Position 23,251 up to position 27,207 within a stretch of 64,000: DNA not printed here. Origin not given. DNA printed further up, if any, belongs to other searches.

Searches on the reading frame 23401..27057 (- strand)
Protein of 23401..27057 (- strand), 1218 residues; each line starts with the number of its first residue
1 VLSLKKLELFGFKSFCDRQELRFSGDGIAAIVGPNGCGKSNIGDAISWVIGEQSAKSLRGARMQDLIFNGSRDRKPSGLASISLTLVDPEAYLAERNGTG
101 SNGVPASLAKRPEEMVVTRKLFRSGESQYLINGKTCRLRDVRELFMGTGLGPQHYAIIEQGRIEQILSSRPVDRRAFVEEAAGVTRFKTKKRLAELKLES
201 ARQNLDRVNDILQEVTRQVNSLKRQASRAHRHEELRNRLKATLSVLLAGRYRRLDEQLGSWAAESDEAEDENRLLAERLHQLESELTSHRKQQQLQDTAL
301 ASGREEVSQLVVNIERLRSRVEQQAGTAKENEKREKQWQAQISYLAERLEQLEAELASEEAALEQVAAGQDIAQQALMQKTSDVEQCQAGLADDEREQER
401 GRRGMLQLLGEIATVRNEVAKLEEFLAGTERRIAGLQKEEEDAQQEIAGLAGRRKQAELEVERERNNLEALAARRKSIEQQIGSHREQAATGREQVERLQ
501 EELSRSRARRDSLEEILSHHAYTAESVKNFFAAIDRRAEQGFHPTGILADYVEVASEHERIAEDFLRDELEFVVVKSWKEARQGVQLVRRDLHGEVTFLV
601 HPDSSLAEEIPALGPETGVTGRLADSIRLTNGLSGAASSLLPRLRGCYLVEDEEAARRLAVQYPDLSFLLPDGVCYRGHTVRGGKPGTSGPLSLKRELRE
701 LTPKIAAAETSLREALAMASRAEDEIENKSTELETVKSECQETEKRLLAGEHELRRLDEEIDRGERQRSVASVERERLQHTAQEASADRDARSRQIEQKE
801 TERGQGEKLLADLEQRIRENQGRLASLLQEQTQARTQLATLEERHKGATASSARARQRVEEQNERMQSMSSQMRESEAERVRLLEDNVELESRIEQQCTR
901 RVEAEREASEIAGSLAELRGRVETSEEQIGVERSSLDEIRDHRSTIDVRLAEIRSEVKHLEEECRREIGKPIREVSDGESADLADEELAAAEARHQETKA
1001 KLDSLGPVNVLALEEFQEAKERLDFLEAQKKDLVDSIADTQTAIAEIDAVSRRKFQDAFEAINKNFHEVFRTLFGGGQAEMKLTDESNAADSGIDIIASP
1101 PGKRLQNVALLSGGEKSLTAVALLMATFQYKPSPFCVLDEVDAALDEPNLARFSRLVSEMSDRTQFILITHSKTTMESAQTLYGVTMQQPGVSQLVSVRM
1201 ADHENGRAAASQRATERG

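Call 33: search_protein_families(library=pfam, proteins=[window:23401-27057:-])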
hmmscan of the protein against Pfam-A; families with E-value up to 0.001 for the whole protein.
window:23401-27057:- (1218 aa): 6 families
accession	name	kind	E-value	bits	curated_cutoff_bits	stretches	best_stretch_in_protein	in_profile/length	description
PF02463.25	SMC_N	-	5.2e-64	216.1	40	1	4-1193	2-219/220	RecF/RecN/SMC N terminal domain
PF13304.12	AAA_21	-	7.6e-14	52.9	27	2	1015-1173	178-300/304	AAA domain, putative AbiEii toxin, Type IV TA system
PF06470.18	SMC_hinge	-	1.9e-08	35.1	22.5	1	546-660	6-116/116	SMC proteins Flexible Hinge Domain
PF13476.12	AAA_23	-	8.1e-06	27.1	27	1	6-355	1-199/201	AAA domain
PF13175.12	AAA_15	-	1.2e-05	25.5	32.1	1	4-123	3-92/374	AAA ATPase domain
PF13555.12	AAA_29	-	2.7e-05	24.3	27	1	4-50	1-46/61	P-loop containing region of AAA domain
